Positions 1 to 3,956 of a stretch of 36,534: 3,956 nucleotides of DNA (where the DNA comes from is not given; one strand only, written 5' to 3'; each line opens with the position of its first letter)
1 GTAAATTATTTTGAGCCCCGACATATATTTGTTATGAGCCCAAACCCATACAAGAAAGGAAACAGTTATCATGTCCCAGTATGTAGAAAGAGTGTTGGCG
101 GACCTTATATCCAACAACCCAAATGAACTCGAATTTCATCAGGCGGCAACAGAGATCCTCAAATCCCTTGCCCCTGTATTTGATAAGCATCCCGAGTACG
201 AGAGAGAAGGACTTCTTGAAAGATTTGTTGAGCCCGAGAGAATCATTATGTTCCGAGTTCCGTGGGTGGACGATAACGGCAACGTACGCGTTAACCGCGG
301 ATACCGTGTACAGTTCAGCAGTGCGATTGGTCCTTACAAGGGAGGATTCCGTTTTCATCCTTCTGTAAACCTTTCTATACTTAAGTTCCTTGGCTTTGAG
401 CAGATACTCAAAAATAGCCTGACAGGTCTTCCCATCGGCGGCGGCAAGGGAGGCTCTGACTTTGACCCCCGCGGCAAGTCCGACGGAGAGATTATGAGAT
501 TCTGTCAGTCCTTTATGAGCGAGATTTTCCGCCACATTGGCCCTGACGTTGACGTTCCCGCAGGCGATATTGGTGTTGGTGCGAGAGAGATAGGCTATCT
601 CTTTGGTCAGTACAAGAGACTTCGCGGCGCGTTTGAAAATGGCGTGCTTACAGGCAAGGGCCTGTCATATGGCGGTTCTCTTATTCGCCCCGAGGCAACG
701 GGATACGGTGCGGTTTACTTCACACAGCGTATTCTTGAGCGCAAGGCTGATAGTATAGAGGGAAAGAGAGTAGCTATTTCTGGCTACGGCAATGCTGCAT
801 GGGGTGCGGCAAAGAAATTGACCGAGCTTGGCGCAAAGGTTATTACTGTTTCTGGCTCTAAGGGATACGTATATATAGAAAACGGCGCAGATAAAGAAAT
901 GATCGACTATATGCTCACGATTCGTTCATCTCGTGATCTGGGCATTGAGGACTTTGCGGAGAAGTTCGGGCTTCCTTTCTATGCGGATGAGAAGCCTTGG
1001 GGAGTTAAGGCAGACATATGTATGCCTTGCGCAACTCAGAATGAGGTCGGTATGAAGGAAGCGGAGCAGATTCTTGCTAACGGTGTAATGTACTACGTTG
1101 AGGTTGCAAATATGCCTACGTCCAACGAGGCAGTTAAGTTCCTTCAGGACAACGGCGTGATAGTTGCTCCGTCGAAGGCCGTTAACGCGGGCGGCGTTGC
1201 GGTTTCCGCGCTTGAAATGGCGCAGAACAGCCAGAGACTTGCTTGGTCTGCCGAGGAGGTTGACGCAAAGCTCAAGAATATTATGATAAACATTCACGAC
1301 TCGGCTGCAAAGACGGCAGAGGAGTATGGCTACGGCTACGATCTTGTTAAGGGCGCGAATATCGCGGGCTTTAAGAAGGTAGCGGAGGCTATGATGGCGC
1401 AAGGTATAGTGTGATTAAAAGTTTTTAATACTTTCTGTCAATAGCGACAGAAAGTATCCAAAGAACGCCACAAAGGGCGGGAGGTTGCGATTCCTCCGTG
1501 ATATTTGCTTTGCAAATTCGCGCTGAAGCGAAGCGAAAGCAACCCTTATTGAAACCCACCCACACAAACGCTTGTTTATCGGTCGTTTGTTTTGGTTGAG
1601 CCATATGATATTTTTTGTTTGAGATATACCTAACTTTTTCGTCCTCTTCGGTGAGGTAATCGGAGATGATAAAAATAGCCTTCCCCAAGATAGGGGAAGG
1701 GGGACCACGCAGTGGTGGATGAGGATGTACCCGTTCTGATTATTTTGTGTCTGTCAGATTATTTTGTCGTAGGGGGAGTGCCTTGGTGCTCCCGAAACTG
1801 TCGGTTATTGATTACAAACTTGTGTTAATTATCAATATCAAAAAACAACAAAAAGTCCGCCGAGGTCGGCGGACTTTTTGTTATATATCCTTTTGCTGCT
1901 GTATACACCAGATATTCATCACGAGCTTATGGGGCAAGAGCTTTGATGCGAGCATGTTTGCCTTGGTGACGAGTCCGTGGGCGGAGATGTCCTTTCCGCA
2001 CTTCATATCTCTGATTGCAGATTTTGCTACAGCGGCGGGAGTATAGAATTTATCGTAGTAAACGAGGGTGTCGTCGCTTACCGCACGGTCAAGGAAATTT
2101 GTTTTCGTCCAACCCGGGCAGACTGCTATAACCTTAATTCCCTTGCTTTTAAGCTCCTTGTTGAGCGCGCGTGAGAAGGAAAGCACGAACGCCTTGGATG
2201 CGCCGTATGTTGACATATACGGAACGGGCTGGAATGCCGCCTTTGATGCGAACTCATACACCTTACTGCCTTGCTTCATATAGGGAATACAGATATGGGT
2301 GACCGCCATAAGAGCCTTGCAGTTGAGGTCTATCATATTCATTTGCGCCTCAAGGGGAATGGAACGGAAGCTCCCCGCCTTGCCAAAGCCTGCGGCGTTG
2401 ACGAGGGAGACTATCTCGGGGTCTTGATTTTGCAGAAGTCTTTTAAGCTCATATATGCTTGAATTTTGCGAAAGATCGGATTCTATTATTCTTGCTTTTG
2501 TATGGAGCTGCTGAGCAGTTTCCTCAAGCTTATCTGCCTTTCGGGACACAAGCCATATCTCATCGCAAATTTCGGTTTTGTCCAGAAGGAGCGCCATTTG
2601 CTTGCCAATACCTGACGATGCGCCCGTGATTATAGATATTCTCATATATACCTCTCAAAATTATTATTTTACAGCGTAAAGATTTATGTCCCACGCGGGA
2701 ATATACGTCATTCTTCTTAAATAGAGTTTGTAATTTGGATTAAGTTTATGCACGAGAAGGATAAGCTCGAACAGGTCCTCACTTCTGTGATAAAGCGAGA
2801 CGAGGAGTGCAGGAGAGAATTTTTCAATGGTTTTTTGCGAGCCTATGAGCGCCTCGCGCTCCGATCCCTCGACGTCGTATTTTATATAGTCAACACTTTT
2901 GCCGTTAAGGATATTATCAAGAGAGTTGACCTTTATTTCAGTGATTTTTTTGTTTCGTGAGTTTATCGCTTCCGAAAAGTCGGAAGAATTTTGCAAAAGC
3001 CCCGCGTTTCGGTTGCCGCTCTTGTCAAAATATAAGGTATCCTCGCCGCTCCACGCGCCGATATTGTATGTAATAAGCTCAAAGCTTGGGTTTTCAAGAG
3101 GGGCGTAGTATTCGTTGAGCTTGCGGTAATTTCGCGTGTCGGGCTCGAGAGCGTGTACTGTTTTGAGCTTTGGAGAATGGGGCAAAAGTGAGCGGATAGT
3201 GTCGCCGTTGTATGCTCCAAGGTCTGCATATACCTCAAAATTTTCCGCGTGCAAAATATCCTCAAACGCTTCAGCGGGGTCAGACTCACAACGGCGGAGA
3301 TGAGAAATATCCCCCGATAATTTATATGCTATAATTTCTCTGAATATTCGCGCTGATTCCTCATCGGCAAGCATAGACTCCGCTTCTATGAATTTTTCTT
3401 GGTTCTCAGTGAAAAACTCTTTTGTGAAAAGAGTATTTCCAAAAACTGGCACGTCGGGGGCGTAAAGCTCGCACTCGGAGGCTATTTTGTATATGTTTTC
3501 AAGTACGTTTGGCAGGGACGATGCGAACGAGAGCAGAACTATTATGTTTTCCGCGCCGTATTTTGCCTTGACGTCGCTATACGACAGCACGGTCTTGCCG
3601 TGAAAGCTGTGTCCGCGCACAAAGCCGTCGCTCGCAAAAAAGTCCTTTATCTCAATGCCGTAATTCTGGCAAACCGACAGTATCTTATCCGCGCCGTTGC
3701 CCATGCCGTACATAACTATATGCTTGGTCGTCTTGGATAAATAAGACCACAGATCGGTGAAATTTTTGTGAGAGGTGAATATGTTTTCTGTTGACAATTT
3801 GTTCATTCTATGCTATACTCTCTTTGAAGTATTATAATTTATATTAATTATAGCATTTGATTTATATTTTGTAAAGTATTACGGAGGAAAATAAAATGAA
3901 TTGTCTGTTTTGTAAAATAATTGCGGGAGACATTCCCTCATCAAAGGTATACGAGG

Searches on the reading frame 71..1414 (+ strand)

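Call 52: search_protein_families(library=pfam, max_evalue=0.000001, proteins=[window:71-1414:+])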
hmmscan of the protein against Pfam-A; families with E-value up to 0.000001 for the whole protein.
window:71-1414:+ (447 aa): 2 families
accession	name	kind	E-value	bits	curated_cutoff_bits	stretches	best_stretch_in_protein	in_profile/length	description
PF00208.27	ELFV_dehydrog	-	3.8e-82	276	23.4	1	201-445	1-241/241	Glutamate/Leucine/Phenylalanine/Valine dehydrogenase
PF02812.23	ELFV_dehydrog_N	-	5e-53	178.7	25.3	1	55-182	1-128/129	Glu/Leu/Phe/Val dehydrogenase, dimerisation domain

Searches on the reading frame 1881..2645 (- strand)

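Call 52: search_protein_families(library=pfam, max_evalue=0.000001, proteins=[window:1881-2645:-])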
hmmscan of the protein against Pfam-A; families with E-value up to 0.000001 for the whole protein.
window:1881-2645:- (254 aa): 3 families
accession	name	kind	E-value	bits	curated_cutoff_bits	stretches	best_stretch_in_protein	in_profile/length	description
PF00106.31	adh_short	-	2.7e-37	128.6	26.6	1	4-188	3-190/195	short chain dehydrogenase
PF13561.12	adh_short_C2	-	2.6e-27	96.4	27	1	8-192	1-188/236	Enoyl-(Acyl carrier protein) reductase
PF08659.16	KR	-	4.6e-08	33.6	22.6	1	5-162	4-164/180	KR domain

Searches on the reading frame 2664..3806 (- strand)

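Call 52: search_protein_families(library=pfam, max_evalue=0.000001, proteins=[window:2664-3806:-])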
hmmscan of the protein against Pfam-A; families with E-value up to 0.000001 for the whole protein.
window:2664-3806:- (380 aa): 1 family
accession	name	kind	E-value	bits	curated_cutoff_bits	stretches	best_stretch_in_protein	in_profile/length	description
PF05050.19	Methyltransf_21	-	6.7e-15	56.1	22.7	1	195-349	1-163/173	Methyltransferase FkbM domain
